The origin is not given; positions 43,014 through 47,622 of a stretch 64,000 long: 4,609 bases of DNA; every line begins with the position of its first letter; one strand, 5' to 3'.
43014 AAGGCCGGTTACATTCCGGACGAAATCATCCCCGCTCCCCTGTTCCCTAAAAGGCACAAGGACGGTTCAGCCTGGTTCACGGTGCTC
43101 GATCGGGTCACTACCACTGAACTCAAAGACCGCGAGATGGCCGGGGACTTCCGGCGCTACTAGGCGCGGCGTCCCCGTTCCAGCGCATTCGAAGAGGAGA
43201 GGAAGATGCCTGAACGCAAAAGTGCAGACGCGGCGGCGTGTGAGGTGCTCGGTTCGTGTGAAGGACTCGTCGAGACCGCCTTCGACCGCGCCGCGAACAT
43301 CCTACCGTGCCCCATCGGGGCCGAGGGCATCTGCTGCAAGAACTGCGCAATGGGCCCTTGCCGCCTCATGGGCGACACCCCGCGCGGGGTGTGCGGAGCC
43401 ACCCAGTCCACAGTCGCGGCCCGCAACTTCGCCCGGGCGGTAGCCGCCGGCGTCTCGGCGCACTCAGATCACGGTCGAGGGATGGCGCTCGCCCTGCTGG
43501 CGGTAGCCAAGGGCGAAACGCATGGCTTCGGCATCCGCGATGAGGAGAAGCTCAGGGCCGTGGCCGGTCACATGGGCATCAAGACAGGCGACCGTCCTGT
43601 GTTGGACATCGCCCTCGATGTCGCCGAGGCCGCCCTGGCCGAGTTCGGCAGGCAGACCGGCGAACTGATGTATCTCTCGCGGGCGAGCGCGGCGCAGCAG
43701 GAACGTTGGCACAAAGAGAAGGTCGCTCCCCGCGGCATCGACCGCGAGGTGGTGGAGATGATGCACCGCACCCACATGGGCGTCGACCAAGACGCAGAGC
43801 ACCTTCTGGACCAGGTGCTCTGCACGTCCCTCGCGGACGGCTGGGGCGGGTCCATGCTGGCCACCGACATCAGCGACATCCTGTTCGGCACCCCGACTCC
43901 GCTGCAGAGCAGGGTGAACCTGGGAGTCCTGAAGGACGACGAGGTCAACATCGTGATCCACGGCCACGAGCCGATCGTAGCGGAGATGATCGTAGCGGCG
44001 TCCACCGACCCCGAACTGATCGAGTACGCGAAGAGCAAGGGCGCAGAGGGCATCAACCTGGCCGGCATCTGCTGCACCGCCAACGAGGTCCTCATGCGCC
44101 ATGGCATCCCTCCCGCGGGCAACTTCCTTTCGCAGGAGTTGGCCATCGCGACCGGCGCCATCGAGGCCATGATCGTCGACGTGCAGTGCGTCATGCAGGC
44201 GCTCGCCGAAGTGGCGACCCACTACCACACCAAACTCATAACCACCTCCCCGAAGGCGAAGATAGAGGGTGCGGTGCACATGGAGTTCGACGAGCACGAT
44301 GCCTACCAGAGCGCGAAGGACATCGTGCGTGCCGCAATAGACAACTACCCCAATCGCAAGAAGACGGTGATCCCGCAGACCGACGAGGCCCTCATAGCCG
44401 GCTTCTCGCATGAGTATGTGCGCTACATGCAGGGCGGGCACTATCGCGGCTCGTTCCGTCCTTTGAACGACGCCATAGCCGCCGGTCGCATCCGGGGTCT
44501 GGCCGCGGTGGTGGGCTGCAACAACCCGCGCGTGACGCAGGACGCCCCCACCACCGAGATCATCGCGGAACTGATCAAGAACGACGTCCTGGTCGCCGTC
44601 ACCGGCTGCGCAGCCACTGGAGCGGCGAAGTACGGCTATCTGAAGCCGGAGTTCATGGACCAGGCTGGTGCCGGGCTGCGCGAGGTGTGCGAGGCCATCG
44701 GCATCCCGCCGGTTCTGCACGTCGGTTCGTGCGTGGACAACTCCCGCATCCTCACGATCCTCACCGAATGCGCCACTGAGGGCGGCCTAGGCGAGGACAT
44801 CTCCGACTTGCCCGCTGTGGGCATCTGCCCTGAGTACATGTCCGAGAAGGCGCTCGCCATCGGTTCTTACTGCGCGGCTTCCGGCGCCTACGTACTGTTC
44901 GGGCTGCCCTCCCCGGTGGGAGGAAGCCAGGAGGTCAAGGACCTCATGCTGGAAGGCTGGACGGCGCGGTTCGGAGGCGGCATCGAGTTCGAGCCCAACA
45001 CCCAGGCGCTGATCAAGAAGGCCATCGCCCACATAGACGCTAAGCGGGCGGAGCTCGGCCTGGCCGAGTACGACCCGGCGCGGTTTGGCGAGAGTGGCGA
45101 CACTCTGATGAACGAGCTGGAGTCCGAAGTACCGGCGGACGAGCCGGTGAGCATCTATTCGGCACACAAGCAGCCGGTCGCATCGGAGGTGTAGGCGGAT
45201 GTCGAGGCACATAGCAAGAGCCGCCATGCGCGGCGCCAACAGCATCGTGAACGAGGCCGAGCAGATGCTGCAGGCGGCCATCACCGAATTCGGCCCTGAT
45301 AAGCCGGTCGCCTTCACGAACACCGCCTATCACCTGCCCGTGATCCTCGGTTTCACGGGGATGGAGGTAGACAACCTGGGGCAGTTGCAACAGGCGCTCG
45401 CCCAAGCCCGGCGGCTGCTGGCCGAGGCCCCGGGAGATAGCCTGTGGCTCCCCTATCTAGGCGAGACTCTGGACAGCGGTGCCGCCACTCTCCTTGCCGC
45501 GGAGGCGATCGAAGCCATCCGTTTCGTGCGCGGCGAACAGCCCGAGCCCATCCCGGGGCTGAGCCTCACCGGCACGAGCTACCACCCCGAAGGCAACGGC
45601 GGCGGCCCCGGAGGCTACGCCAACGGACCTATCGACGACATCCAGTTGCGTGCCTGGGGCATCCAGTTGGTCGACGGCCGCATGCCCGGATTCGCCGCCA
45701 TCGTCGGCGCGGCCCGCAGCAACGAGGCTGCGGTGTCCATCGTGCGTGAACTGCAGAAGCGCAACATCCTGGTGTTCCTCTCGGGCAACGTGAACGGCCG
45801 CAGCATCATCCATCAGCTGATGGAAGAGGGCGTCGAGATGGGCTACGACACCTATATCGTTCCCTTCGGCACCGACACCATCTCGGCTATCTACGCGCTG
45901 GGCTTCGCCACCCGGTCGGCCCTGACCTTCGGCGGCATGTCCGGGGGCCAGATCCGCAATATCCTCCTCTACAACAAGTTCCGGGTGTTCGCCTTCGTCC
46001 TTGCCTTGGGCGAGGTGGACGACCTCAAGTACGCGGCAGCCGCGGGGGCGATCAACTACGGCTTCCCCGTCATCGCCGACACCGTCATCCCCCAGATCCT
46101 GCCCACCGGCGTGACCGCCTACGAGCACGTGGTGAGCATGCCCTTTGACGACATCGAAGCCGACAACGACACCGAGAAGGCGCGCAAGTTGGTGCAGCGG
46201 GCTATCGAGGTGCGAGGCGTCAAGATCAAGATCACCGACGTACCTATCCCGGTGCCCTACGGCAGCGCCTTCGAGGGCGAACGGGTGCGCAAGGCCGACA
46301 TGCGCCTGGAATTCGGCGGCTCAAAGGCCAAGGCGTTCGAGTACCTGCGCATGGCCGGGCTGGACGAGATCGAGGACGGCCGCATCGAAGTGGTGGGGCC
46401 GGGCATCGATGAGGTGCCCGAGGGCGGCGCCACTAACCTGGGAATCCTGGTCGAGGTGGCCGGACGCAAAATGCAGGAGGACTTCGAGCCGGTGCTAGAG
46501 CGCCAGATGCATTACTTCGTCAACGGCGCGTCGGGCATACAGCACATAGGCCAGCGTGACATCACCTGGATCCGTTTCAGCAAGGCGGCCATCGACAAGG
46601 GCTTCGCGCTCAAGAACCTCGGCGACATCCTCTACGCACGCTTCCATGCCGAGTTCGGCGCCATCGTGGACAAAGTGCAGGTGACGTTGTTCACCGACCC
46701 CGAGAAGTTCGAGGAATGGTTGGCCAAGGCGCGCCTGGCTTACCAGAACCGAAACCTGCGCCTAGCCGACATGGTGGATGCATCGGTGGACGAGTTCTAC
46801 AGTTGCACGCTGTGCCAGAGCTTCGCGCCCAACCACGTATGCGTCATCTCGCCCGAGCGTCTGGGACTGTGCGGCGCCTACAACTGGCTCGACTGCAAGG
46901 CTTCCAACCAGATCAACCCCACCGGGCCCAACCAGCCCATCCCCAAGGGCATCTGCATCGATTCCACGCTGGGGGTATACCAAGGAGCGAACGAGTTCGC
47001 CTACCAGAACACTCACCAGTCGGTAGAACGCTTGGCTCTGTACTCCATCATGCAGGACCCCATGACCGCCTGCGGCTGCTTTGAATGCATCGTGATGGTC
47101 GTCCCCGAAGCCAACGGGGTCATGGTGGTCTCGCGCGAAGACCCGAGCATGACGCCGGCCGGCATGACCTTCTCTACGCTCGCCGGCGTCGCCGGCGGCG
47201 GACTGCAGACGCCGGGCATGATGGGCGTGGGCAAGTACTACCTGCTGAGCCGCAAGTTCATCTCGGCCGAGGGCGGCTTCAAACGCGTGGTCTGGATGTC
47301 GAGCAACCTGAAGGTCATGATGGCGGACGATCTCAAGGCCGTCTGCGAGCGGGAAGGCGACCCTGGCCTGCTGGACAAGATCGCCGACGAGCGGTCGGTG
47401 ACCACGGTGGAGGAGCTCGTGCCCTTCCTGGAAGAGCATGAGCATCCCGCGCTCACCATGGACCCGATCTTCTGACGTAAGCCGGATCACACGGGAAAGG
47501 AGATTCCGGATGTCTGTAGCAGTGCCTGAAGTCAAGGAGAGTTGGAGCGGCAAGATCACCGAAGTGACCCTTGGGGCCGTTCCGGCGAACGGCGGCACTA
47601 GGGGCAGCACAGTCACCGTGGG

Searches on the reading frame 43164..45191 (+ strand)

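Call 92: search_protein_families(library=pfam, proteins=[window:43164-45191:+], max_evalue=0.00001)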
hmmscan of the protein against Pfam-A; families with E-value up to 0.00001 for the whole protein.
window:43164-45191:+ (676 aa): 1 family
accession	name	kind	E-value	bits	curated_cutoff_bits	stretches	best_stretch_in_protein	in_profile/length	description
PF03063.25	Prismane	-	1.2e-162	542.6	27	1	56-612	1-511/513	Prismane/CO dehydrogenase family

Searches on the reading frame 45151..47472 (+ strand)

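Call 92: search_protein_families(library=pfam, proteins=[window:45151-47472:+], max_evalue=0.00001)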
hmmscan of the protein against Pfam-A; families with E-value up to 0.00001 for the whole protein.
window:45151-47472:+ (774 aa): 3 families
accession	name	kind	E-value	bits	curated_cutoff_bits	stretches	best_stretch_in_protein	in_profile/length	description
PF19436.4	ACS_CODH_B_C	-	3.4e-111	371.1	25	1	531-774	1-245/245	ACS/CODH beta subunit C-terminal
PF03598.20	CdhC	-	5.7e-64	215.1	24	1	366-519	1-154/155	CO dehydrogenase/acetyl-CoA synthase complex beta subunit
PF18537.6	CODH_A_N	-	7.1e-24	84.1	32.2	1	37-126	1-83/83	Carbon monoxide dehydrogenase subunit alpha N-terminal domain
